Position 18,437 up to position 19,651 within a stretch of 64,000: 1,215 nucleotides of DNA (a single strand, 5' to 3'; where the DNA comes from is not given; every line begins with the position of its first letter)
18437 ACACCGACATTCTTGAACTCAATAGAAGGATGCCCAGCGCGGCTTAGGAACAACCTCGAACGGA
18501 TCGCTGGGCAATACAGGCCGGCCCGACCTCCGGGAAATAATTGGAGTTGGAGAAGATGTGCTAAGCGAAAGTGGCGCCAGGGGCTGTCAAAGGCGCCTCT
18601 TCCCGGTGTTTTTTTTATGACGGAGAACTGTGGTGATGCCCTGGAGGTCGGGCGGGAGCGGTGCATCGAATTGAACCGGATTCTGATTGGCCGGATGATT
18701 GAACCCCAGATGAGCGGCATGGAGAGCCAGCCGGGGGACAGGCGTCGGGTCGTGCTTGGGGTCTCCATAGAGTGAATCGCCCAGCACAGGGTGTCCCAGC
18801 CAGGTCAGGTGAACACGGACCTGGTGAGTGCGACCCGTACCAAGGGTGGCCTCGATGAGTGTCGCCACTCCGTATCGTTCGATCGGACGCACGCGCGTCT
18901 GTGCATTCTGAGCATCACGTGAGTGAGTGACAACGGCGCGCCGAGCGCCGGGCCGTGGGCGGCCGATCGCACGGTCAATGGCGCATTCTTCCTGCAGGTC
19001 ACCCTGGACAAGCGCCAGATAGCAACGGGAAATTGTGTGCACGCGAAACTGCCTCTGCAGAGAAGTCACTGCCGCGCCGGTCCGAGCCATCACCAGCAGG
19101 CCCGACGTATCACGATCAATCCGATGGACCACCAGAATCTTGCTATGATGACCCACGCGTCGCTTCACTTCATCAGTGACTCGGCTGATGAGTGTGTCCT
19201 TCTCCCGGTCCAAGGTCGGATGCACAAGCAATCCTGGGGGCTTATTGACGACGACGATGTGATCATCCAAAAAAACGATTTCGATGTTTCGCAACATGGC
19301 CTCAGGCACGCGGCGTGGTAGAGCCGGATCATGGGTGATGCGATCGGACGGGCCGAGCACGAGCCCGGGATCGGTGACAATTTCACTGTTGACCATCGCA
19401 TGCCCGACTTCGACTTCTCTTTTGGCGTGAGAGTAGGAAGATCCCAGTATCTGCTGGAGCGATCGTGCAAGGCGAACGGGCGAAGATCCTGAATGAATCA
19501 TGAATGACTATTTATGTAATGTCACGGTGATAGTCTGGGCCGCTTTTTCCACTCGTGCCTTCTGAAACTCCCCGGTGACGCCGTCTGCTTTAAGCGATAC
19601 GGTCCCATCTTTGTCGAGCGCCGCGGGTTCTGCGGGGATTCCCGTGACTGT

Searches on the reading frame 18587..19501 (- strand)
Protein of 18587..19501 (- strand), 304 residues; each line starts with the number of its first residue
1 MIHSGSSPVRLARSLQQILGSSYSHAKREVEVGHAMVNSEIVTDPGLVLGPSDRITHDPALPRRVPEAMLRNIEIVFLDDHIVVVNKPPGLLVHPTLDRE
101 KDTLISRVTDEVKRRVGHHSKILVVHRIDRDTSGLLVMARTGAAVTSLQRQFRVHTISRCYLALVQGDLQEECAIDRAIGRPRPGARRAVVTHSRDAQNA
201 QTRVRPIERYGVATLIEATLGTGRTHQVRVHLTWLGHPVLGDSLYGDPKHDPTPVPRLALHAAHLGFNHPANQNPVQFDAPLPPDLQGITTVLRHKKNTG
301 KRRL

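Call 69: search_protein_families(library=pfam, proteins=[window:18587-19501:-], max_evalue=0.00001)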
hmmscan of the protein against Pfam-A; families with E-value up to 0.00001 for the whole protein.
window:18587-19501:- (304 aa): 1 family
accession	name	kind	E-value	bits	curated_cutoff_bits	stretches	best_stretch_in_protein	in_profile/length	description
PF00849.27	PseudoU_synth_2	-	1.2e-31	110.5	26.8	1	81-232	1-150/152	RNA pseudouridylate synthase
